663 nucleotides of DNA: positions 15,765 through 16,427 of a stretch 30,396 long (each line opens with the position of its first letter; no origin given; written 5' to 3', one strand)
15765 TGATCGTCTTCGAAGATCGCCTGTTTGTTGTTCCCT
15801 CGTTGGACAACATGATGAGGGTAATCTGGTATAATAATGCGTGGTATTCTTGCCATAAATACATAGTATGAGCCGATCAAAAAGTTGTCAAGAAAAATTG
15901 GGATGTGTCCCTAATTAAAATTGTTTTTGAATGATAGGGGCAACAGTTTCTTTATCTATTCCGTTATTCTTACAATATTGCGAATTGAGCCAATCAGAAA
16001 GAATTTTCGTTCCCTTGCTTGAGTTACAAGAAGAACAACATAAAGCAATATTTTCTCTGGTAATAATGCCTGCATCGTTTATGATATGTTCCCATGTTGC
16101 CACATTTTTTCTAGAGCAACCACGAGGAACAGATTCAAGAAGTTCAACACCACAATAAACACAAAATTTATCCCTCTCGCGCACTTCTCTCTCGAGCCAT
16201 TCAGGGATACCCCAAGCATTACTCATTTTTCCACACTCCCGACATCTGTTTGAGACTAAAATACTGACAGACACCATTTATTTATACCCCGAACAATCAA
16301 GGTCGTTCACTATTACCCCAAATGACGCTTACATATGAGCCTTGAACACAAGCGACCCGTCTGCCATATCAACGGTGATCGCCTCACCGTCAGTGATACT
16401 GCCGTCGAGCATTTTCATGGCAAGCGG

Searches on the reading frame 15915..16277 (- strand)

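Call 36: search_protein_families(library=pfam, proteins=[window:15915-16277:-], max_evalue=0.00001)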
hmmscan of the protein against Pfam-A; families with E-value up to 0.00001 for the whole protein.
window:15915-16277:- (120 aa): 0 families

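Call 40: search_protein_families(library=padloc, proteins=[window:15915-16277:-], max_evalue=0.001)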
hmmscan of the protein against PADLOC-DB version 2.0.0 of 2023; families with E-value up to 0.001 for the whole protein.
window:15915-16277:- (120 aa): 2 families
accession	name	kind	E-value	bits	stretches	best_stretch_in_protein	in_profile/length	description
PDLC00345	PtuB1|PtuB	-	0.00011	19.8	1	33-93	48-106/223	Unknown function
PDLC00325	PtuB1|PtuB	-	0.00029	18.5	1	33-93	48-106/213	Unknown function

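Call 41: search_protein_families(library=pfam, proteins=[window:15915-16277:-], max_evalue=0.05)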
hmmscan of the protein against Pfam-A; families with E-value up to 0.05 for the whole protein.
window:15915-16277:- (120 aa): 2 families
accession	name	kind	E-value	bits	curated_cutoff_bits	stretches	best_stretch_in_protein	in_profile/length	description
PF14279.12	HNH_5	-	0.00067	20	27.5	1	58-95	11-50/56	HNH endonuclease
PF01844.29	HNH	-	0.00098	19.7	21.4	1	39-90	1-46/47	HNH endonuclease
